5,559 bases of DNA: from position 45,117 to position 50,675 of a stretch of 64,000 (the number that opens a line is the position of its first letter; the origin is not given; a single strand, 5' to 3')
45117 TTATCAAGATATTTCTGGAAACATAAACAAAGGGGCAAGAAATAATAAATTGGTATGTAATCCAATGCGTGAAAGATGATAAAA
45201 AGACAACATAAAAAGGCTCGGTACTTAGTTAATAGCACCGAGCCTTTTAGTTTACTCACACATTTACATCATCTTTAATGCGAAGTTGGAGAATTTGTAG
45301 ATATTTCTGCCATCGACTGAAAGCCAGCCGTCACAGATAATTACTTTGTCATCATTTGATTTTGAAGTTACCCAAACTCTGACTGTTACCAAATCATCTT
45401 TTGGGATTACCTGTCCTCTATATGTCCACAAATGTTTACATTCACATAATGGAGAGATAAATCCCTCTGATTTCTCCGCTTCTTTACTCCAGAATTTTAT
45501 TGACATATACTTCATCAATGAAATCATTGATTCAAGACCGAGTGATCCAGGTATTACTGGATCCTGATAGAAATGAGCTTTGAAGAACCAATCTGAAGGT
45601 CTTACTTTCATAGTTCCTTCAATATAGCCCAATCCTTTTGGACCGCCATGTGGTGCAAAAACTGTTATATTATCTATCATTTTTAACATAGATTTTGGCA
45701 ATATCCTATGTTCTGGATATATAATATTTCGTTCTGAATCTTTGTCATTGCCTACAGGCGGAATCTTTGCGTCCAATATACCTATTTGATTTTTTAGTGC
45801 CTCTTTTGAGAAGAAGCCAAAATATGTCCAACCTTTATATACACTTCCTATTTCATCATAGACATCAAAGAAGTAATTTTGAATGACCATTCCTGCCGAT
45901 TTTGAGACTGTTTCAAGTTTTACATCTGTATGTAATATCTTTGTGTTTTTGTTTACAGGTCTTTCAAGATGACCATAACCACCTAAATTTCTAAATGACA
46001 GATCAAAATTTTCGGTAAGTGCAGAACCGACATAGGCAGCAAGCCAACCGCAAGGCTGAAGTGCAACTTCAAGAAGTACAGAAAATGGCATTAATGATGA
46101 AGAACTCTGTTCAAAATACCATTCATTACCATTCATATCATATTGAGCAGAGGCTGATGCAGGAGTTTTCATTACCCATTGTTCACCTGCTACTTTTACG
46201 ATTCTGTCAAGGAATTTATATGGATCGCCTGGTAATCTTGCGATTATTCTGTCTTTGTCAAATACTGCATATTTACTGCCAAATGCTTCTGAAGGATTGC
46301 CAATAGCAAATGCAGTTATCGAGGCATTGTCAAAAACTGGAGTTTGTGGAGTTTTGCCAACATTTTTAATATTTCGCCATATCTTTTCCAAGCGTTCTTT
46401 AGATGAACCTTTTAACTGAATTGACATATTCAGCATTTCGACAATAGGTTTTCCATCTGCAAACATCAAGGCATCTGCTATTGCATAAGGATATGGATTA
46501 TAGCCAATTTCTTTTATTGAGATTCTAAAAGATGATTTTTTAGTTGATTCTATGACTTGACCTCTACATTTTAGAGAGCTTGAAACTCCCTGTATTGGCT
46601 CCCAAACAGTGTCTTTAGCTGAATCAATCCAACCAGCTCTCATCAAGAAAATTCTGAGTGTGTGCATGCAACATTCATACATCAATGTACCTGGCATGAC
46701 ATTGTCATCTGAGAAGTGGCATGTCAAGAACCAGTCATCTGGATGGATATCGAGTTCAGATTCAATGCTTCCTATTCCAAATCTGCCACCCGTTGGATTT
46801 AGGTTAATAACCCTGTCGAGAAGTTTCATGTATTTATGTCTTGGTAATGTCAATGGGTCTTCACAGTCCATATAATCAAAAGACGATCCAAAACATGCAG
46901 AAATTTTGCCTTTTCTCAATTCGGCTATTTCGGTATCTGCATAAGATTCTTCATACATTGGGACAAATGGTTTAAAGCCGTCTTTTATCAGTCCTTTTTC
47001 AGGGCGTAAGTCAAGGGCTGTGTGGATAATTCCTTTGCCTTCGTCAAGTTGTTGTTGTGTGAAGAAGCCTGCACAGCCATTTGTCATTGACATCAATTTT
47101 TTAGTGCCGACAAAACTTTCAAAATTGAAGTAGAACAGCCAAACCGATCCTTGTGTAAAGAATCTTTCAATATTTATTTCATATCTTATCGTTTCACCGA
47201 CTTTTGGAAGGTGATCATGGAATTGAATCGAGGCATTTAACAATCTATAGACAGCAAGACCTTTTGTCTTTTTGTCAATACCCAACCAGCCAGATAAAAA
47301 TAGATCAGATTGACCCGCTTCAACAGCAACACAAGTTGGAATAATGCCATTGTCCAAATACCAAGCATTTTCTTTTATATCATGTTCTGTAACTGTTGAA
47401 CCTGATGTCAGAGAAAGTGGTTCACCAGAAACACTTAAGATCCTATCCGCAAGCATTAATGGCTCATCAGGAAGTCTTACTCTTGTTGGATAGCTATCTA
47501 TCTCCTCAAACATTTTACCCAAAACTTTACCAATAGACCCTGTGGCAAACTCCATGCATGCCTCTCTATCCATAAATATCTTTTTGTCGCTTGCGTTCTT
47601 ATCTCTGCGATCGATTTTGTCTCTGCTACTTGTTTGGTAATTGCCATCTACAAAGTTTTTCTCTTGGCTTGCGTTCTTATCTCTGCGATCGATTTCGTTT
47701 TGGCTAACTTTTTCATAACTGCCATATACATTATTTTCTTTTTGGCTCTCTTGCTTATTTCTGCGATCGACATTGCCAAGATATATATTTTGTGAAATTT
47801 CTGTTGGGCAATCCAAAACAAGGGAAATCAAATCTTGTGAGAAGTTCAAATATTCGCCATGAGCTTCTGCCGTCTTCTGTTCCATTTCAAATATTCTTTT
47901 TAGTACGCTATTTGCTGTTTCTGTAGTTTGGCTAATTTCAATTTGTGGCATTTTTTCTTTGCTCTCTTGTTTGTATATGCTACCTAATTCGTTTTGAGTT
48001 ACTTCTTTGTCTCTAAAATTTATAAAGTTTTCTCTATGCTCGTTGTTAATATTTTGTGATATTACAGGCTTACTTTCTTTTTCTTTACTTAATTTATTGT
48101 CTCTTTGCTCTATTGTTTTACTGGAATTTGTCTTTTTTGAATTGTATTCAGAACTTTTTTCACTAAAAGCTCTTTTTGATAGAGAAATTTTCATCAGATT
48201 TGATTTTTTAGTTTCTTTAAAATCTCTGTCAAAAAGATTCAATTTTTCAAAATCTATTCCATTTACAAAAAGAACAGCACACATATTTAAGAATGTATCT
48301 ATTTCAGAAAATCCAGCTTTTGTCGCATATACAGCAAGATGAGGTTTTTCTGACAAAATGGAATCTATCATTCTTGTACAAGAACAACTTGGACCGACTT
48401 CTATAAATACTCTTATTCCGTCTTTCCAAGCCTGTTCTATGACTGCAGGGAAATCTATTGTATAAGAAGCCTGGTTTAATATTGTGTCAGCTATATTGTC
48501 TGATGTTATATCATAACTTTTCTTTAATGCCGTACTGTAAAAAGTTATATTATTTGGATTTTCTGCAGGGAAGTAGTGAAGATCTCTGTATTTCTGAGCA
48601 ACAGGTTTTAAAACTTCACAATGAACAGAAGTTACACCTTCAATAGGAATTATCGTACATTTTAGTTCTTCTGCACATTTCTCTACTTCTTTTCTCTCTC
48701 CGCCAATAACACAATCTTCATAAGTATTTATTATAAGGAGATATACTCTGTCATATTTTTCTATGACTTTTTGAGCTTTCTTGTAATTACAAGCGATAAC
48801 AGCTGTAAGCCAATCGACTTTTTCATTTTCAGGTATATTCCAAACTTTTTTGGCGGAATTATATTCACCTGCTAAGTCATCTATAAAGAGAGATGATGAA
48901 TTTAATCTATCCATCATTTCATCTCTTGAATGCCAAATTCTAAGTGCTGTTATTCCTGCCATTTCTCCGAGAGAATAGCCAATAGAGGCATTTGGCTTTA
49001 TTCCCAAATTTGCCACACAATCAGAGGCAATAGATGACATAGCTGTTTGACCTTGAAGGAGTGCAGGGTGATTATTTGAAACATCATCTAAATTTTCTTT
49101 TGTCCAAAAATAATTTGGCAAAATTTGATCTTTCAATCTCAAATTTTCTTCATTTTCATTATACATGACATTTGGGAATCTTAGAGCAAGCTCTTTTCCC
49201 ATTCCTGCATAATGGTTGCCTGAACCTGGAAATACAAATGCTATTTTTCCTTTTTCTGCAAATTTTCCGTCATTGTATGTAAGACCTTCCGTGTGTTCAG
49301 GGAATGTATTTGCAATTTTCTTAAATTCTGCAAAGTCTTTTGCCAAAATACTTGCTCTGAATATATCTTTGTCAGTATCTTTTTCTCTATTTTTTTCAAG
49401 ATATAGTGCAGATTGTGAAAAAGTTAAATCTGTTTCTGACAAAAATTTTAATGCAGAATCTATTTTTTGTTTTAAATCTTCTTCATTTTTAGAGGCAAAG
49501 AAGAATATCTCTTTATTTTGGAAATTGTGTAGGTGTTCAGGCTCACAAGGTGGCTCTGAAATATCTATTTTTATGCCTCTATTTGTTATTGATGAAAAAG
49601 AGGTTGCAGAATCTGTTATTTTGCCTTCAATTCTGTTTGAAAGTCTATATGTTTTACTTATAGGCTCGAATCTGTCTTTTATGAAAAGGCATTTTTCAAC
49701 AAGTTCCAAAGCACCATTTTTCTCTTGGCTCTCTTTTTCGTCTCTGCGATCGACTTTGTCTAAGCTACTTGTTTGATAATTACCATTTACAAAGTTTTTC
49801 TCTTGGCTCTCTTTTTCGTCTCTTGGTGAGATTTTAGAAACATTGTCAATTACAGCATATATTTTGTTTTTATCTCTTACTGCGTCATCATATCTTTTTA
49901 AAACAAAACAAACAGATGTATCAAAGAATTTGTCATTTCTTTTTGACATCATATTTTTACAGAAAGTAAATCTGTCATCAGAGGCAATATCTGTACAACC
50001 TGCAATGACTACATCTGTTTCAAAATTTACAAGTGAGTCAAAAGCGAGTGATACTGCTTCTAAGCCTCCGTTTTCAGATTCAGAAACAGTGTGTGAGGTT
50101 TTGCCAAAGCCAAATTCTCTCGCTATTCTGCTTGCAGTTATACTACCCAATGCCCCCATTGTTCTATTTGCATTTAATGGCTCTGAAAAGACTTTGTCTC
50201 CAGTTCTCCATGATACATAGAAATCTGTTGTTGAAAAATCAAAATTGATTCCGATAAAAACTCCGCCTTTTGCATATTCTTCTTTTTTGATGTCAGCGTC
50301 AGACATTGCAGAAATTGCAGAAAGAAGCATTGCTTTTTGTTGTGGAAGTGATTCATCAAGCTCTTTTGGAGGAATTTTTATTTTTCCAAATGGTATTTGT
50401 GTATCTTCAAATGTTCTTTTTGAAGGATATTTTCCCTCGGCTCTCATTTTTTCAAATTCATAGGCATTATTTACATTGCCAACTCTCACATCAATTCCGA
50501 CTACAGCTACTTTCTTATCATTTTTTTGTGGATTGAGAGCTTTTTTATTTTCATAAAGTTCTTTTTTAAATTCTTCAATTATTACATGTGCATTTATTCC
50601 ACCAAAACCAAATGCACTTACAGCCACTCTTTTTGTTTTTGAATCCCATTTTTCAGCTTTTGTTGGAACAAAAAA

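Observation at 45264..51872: Stand-alone PUFA-synthase-like megasynthase (KS-CLF-AT-DH-DH) without ACP, KR or ER partners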

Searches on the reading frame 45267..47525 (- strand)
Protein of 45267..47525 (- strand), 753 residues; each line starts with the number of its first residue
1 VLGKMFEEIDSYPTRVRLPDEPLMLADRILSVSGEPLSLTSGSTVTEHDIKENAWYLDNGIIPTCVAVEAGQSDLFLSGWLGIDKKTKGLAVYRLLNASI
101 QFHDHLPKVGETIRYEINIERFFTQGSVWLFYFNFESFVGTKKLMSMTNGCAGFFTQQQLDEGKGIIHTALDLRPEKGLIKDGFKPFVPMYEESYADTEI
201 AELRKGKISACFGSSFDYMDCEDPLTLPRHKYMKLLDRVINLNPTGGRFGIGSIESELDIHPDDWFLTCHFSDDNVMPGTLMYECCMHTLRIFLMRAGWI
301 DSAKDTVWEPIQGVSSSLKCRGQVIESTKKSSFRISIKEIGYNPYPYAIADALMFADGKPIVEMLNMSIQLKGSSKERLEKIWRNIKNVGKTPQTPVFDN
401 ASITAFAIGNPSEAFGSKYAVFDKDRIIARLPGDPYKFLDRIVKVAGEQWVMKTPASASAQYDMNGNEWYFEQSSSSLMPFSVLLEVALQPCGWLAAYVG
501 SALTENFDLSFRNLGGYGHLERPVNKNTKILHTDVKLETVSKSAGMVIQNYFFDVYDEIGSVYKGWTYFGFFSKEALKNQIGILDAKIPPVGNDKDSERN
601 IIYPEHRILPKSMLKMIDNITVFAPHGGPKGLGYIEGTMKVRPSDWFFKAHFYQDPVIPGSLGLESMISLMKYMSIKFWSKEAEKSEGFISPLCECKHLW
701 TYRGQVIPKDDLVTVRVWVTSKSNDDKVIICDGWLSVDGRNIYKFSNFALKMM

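Call 43: search_solved_structures(query=window:45267-47525:-, max_evalue=0.01)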
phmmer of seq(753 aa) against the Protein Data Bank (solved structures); distinct sequences matched with E-value up to 0.01: 7.
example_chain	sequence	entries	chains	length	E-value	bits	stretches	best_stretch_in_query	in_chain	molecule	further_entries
2cf2_C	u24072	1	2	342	2.7e-37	131.6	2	232-370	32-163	FATTY ACID SYNTHASE, DH DOMAIN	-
1mka_A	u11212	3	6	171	6.3e-18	67.6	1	232-369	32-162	BETA-HYDROXYDECANOYL THIOL ESTER DEHYDRASE | N-{3-[DIHYDROXY(NONYL)-LAMBDA~4~-SULFANYL]PROPYL}-N~3~-[(2R)-2-HYDROXY-3,3-DIMETHYL-4-(PHO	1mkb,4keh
4b0b_A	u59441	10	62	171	2.3e-17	65.8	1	232-367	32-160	3-HYDROXYDECANOYL-[ACYL-CARRIER-PROTEIN] DEHYDRATASE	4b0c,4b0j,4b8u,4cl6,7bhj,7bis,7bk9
4fq9_A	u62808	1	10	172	2.3e-17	65.8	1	232-367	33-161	3-hydroxydecanoyl-[acyl-carrier-protein] dehydratase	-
6b7j_A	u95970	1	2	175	5e-17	64.6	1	232-368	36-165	3-hydroxydecanoyl-[acyl-carrier-protein] dehydratase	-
4b0i_A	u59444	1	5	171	2.1e-16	62.6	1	232-367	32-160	3-HYDROXYDECANOYL-[ACYL-CARRIER-PROTEIN] DEHYDRATASE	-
3q62_A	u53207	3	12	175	2.4e-16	62.4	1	233-369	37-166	3-hydroxydecanoyl-[acyl-carrier-protein] dehydratase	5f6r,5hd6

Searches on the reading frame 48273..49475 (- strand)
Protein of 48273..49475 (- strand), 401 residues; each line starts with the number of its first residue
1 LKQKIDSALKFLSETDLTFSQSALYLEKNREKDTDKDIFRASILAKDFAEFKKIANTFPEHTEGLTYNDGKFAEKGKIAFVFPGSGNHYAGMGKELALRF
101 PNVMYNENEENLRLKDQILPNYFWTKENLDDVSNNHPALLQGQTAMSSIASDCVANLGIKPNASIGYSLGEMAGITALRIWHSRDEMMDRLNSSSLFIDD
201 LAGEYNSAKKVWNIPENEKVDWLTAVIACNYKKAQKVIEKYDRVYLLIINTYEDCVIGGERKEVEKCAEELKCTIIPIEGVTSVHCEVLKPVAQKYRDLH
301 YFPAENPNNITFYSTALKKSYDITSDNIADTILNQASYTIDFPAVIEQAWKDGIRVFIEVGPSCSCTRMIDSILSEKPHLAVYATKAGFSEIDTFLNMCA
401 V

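Call 42: search_solved_structures(query=window:48273-49475:-, max_evalue=0.01)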
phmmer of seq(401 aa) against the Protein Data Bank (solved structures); distinct sequences matched with E-value up to 0.01: 47.
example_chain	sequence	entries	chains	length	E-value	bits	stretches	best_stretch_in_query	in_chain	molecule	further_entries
9ry8_A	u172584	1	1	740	1.5e-22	83.4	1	77-374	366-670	PfaBs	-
3ptw_A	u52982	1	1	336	4e-12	49.1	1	77-373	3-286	Malonyl CoA-acyl carrier protein transacylase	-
2cuy_A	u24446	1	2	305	2.5e-09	39.9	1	79-376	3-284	Malonyl CoA-[acyl carrier protein] transacylase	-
3tqe_A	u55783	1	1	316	4.9e-09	38.9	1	77-376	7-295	Malonyl-CoA-[acyl-carrier-protein] transacylase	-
5ypv_A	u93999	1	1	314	2.9e-08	36.4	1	77-368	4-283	Malonyl CoA-acyl carrier protein transacylase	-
5dz6_A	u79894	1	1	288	9.6e-08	34.7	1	223-374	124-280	Polyketide biosynthesis malonyl CoA-acyl carrier protein transacylase PksC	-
6iyo_A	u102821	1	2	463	1.4e-07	34.1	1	61-175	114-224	Type I modular polyketide synthase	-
8jpt_A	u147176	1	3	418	1.8e-07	33.8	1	70-174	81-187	Polyene macrolide polyketide synthase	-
8cg4_A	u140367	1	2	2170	4.1e-07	32.6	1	73-185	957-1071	Norsolorinic acid synthase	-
6iyt_A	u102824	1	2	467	5.2e-07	32.3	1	70-361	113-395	Type I modular polyketide synthase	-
5dz7_A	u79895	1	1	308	1.6e-06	30.7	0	223-377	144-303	Polyketide biosynthesis protein PksE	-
4qbu_A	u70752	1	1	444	1.6e-06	30.6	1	73-375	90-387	ZmaA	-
2h1y_A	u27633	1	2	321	2e-06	30.4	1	78-395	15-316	Malonyl coenzyme A-acyl carrier protein transacylase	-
7vt1_A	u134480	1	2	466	2e-06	30.3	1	75-361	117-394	Type I modular polyketide synthase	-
3im8_A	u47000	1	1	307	3.5e-06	29.5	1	77-382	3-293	Malonyl acyl carrier protein transacylase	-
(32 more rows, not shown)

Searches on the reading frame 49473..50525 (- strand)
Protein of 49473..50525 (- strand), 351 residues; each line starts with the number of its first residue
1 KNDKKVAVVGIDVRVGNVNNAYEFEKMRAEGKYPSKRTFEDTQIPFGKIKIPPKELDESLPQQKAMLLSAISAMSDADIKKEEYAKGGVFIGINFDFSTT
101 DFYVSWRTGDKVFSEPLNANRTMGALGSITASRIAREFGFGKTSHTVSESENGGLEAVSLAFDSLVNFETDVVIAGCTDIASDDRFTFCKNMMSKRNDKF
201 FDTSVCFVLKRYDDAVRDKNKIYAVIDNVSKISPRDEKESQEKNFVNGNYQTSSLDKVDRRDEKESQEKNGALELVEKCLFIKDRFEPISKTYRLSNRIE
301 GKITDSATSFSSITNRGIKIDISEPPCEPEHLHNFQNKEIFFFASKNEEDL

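Call 41: search_solved_structures(query=window:49473-50525:-, max_evalue=0.01, show_alignments=1)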
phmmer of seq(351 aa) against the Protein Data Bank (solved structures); distinct sequences matched with E-value up to 0.01: 7.
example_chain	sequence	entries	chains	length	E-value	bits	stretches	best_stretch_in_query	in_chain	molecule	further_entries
6riw_A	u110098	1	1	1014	1.4e-06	31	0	118-183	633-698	ORF10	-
8xjy_A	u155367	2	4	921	0.00022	23.7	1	50-238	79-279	Polyketide synthase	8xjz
8xju_A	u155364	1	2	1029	0.00028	23.4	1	50-238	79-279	Polyketide synthase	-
7zma_A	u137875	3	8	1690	0.0014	21.1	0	22-227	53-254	Putative polyketide synthase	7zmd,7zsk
9d2z_A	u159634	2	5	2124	0.0052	19.2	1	58-228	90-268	Mycocerosic acid synthase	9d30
9d2y_A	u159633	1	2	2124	0.0052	19.2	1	58-228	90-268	Multifunctional mycocerosic acid synthase membrane-associated MAS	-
9f48_A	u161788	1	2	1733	0.009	18.4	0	54-181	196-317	Polyketide synthase Pks13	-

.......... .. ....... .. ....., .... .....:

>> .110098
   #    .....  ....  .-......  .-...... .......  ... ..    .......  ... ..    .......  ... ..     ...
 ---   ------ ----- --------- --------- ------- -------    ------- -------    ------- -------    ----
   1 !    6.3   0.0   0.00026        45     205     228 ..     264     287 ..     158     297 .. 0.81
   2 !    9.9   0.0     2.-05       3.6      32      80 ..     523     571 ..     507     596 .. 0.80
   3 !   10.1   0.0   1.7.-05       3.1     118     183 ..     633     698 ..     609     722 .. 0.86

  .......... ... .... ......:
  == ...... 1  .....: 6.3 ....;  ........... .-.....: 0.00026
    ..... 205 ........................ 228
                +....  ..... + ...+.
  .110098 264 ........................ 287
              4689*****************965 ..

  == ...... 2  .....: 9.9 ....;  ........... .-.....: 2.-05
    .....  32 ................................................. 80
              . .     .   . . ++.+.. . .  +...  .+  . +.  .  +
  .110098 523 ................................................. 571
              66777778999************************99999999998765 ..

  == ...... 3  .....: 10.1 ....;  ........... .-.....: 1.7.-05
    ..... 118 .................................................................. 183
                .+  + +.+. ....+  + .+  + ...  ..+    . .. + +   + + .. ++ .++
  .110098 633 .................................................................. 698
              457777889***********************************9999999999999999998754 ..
